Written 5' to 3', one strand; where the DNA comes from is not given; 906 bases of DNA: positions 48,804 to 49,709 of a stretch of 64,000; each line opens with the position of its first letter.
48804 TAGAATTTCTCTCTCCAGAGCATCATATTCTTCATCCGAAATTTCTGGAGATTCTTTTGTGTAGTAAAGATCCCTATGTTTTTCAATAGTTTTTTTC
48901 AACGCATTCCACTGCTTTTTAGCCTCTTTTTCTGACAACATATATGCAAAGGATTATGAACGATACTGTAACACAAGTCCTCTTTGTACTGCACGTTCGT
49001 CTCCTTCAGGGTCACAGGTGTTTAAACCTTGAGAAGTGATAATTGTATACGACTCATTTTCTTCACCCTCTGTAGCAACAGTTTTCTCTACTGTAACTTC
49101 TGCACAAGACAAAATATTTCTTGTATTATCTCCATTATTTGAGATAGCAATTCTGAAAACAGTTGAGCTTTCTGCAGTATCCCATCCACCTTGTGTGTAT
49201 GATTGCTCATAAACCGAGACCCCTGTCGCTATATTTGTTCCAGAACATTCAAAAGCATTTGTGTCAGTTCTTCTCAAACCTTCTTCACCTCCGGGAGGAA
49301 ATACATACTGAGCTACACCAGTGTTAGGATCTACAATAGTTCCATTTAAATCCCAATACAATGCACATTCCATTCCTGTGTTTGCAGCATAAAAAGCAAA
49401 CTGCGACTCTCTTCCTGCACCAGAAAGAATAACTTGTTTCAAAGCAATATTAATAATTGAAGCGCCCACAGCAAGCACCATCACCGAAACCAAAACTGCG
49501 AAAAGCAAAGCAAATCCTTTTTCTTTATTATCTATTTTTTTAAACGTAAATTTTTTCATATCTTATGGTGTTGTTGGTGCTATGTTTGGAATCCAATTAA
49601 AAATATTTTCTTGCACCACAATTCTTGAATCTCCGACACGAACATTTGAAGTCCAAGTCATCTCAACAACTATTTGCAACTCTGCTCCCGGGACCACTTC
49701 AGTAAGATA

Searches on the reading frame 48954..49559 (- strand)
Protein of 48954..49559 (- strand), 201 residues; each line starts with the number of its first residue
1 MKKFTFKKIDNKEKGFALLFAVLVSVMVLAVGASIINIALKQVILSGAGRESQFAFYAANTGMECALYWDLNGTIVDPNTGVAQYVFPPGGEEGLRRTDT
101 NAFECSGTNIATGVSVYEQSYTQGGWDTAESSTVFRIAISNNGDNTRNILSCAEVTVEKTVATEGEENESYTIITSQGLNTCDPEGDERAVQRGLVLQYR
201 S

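Call 21: find_encoding_contigs(protein=window:48954-49559:-, flank=10000, max_places=1)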
Protein window:48954-49559:- (201 aa): 3 contigs read that carry it; 1 place shown.
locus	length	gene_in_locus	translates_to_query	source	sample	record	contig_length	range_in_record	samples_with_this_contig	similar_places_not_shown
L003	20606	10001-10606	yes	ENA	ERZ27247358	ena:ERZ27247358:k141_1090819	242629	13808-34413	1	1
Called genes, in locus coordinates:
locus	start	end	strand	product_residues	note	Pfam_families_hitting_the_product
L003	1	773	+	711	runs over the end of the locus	PF04932:Wzy_C, PF13431:TPR_17 (faint), PF13432:TPR_16 (faint), PF07719:TPR_2 (faint), PF13424:TPR_12 (faint), PF13428:TPR_14 (faint), PF14559:TPR_19 (weak)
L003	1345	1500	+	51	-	-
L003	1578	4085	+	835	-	PF07517:SecA_DEAD, PF01043:SecA_PP_bind, PF21090:P-loop_SecA, PF07516:SecA_SW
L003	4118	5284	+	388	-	PF04519:Bactofilin (faint), PF26514:DUF8173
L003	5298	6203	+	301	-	PF03690:MYG1_exonuc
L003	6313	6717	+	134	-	PF07963:N_methyl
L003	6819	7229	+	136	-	PF07963:N_methyl (weak)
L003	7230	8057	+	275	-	PF06750:A24_N_bact, PF01478:Peptidase_A24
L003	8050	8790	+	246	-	PF07963:N_methyl (weak)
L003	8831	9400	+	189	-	-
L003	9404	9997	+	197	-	-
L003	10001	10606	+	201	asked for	-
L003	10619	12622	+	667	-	PF22745:Nlig-Ia, PF01653:DNA_ligase_aden, PF03120:OB_DNA_ligase, PF12826:HHH_2, PF14520:HHH_5 (weak), PF00533:BRCT, PF12738:PTCB-BRCT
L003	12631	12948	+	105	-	PF02686:GatC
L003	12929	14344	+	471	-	PF01425:Amidase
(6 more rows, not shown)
